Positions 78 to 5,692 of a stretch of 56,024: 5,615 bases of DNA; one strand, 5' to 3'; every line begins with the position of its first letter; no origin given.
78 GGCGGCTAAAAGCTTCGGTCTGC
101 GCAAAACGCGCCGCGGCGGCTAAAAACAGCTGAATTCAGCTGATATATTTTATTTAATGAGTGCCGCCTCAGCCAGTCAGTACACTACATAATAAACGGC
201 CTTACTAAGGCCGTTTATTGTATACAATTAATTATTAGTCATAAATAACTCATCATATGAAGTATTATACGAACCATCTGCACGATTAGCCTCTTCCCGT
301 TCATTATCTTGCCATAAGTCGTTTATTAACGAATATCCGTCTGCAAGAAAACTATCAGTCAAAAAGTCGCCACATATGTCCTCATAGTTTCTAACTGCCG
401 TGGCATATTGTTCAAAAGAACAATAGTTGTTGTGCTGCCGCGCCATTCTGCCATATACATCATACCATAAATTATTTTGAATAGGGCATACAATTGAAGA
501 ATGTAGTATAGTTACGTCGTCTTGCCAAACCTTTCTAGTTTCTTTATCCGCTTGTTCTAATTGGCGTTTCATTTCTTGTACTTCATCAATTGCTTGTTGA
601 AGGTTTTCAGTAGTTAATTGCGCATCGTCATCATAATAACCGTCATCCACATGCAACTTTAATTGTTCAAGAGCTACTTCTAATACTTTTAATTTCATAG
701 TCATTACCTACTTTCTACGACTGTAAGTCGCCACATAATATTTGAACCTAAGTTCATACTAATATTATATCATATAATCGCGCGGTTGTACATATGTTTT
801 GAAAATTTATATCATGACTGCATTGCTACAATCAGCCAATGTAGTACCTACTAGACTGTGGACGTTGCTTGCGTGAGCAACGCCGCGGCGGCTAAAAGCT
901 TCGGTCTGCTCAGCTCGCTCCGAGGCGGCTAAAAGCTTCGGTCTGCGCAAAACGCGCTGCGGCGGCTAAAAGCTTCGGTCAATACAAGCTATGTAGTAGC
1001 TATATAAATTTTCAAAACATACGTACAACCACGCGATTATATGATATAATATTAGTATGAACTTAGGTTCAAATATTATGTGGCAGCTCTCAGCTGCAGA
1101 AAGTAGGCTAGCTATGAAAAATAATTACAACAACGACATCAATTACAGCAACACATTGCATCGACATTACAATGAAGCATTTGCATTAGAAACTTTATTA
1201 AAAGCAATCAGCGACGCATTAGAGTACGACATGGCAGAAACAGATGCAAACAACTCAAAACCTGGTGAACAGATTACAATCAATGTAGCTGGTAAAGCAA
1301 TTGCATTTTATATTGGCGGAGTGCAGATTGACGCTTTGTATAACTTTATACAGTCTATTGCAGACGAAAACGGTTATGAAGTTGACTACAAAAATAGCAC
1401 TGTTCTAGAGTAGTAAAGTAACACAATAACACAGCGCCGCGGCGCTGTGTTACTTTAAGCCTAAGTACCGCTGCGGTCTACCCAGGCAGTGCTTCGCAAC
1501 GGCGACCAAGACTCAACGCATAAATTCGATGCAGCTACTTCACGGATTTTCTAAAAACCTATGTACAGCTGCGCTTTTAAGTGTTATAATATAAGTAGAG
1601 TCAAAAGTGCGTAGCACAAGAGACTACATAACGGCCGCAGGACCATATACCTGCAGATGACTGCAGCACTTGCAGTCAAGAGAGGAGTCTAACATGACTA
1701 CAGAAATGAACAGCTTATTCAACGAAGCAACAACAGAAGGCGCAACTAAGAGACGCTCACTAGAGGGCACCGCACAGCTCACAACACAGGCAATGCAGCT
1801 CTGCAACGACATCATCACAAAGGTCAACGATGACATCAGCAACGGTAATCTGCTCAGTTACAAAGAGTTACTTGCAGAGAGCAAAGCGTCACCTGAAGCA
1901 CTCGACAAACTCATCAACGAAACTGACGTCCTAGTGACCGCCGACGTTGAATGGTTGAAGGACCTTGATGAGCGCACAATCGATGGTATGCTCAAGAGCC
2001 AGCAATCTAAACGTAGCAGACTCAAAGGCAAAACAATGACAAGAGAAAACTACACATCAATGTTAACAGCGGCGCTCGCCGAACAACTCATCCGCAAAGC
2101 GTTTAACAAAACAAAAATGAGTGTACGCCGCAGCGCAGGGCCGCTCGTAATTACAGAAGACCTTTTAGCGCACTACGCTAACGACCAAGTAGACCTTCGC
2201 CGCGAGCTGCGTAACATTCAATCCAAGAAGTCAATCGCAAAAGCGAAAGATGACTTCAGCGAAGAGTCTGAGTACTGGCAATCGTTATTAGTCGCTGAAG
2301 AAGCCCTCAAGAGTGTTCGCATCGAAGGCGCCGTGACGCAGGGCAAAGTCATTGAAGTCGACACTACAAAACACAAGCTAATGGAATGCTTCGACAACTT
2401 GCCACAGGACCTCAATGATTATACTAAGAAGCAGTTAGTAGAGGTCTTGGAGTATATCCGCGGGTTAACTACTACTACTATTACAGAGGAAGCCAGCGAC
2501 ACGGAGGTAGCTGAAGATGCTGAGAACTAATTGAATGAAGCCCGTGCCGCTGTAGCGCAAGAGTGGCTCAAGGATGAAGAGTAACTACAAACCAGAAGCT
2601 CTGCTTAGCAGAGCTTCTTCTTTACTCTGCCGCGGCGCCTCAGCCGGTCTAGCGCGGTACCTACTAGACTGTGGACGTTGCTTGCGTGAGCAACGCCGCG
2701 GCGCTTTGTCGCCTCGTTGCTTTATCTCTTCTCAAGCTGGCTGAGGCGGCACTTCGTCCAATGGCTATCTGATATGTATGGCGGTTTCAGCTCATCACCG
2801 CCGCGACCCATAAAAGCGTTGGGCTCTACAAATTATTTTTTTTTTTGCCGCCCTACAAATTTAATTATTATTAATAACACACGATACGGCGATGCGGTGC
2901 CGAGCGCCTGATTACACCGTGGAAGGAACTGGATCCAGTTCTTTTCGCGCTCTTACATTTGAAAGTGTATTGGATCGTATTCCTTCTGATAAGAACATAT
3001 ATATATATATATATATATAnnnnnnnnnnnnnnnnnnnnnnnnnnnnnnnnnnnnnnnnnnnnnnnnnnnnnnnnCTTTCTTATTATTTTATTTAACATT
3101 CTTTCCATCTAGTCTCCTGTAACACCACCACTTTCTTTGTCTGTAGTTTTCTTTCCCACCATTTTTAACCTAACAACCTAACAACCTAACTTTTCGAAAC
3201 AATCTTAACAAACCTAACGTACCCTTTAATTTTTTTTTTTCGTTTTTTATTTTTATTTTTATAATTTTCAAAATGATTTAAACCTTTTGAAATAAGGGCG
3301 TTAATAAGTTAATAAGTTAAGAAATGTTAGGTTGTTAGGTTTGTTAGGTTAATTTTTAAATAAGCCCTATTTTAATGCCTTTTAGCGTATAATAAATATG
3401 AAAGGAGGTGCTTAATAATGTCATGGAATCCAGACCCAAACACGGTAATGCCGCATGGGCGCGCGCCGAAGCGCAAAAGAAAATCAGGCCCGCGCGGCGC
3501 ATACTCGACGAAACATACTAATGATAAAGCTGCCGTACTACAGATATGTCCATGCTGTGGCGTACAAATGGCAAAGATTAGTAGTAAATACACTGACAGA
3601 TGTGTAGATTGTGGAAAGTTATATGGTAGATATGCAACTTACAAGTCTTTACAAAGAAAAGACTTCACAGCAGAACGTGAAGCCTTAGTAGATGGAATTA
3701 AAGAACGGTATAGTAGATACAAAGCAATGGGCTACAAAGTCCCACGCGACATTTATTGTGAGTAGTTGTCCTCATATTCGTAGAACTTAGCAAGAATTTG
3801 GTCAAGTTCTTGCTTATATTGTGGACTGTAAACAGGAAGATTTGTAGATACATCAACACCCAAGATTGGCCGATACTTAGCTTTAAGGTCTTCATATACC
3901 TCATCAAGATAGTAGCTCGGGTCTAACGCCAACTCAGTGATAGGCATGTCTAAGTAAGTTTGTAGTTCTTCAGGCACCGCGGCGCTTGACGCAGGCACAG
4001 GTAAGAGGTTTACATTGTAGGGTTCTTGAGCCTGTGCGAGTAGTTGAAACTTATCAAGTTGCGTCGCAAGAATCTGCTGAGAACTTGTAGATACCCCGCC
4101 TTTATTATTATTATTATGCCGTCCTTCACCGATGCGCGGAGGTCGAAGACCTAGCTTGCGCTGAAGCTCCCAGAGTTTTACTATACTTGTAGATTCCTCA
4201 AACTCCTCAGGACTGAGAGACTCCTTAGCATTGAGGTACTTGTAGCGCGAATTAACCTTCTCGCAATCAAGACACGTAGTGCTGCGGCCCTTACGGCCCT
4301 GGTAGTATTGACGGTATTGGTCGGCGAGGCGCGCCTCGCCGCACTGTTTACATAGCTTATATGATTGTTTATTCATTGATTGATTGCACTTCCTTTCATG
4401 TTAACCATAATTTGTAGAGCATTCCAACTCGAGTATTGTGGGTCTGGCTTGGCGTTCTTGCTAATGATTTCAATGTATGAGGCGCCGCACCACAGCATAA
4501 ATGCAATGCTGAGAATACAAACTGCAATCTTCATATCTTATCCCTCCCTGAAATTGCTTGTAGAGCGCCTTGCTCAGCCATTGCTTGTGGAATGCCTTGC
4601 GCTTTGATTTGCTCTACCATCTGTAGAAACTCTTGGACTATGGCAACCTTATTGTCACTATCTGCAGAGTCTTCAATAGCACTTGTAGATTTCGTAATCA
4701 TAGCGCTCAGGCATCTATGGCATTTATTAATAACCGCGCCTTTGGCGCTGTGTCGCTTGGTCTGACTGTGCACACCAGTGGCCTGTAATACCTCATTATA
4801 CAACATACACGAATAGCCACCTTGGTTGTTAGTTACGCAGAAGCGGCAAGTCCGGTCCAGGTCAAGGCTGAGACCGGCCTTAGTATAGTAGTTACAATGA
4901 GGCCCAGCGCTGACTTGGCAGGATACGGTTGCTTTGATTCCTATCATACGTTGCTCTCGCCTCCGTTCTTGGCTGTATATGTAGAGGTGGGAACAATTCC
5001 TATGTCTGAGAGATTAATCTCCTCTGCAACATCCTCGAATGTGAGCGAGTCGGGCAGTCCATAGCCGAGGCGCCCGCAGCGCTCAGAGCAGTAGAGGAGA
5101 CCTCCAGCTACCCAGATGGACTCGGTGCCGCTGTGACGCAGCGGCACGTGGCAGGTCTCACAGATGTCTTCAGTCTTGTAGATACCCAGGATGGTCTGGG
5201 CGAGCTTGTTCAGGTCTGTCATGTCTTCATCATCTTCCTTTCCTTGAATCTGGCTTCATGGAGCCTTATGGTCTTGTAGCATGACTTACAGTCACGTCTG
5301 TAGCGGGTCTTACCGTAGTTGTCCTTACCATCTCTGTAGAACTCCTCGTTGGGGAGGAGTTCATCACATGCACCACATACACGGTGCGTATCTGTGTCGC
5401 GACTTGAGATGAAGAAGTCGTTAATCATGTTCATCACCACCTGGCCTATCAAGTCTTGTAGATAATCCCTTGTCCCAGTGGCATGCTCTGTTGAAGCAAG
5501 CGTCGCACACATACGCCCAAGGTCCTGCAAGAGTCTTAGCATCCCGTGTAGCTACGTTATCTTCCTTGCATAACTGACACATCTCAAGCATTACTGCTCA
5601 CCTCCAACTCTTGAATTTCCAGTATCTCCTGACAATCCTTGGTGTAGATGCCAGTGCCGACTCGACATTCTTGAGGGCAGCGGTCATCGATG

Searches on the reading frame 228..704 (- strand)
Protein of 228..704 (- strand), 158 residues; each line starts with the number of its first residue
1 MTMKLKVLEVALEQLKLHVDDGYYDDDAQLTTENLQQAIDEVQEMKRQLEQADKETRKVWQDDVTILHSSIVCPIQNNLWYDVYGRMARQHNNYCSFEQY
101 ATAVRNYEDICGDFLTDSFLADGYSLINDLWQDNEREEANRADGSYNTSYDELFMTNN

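Call 28: search_protein_families(library=phrogs, proteins=[window:228-704:-], max_evalue=0.01)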
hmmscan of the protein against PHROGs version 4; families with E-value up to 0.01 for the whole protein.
window:228-704:- (158 aa): 1 family
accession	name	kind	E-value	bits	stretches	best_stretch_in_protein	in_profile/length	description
phrog_6492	-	unknown function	0.0044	18.6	0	8-58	14-64/85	-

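Call 61: search_protein_families(library=pfam, proteins=[window:228-704:-], max_evalue=0.01)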
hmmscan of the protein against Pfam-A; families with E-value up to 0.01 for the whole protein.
window:228-704:- (158 aa): 1 family
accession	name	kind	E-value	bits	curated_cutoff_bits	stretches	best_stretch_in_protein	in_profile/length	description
PF13152.11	DUF3967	-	0.01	16.1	22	0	33-61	7-33/35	Protein of unknown function (DUF3967)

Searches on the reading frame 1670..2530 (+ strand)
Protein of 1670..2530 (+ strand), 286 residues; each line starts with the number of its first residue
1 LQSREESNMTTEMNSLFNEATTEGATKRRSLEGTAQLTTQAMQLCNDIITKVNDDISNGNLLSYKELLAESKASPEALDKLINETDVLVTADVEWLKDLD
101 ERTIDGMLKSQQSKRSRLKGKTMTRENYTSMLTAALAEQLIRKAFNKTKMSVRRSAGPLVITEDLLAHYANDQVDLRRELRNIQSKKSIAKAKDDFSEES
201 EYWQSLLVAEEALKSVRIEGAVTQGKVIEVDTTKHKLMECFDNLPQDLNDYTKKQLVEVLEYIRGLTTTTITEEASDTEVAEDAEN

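Call 28: search_protein_families(library=phrogs, proteins=[window:1670-2530:+], max_evalue=0.01)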
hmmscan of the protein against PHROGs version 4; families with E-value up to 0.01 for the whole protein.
window:1670-2530:+ (286 aa): 0 families

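Call 61: search_protein_families(library=pfam, proteins=[window:1670-2530:+], max_evalue=0.01)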
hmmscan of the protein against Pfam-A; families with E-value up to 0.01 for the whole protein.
window:1670-2530:+ (286 aa): 0 families

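Call 93: search_solved_structures(query=window:1670-2530:+, max_evalue=10)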
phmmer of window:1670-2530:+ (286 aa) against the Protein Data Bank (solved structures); distinct sequences matched with E-value up to 10: 0.

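Call 94: search_protein_families(library=ncbifam, proteins=[window:1670-2530:+], max_evalue=0.01)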
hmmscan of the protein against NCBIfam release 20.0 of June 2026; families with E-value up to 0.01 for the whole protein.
window:1670-2530:+ (286 aa): 0 families

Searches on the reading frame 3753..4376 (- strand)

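Call 27: search_protein_families(library=pfam, proteins=[window:3753-4376:-], max_evalue=0.01)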
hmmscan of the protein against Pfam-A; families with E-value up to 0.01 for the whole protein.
window:3753-4376:- (207 aa): 0 families

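Call 28: search_protein_families(library=phrogs, proteins=[window:3753-4376:-], max_evalue=0.01)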
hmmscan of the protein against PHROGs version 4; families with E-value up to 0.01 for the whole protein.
window:3753-4376:- (207 aa): 5 families
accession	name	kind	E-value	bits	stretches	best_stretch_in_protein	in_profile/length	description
phrog_1035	-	DNA, RNA and nucleotide metabolism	4e-05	24.6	1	4-52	61-109/271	endonuclease VII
phrog_2340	-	DNA, RNA and nucleotide metabolism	0.00025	22.2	1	3-47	5-50/171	endonuclease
phrog_10853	-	unknown function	0.00031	21.9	1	5-50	23-68/93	-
phrog_2633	-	DNA, RNA and nucleotide metabolism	0.0013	19.9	1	3-55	10-70/142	endonuclease VII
phrog_2255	-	DNA, RNA and nucleotide metabolism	0.0089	16.5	0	2-52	49-98/211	HNH endonuclease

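Call 94: search_protein_families(library=ncbifam, proteins=[window:3753-4376:-], max_evalue=0.01)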
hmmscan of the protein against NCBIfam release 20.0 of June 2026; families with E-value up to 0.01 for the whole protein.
window:3753-4376:- (207 aa): 0 families

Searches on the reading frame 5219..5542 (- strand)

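Call 27: search_protein_families(library=pfam, proteins=[window:5219-5542:-], max_evalue=0.01)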
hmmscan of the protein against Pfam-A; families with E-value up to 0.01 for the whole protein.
window:5219-5542:- (107 aa): 0 families

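Call 83: search_protein_families(library=phrogs, proteins=[window:5219-5542:-], max_evalue=0.001)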
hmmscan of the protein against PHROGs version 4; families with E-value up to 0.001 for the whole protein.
window:5219-5542:- (107 aa): 4 families
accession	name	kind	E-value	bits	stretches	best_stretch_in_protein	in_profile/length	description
phrog_2255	-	DNA, RNA and nucleotide metabolism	7.5e-06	26.5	1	20-94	22-90/211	HNH endonuclease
phrog_2633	-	DNA, RNA and nucleotide metabolism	0.0003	22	1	47-99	7-56/142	endonuclease VII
phrog_3273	-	unknown function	0.00031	21.8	1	52-102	21-70/75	-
phrog_5558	-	moron, auxiliary metabolic gene and host takeover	0.0007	20.9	1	52-102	7-53/130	Lar-like restriction alleviation protein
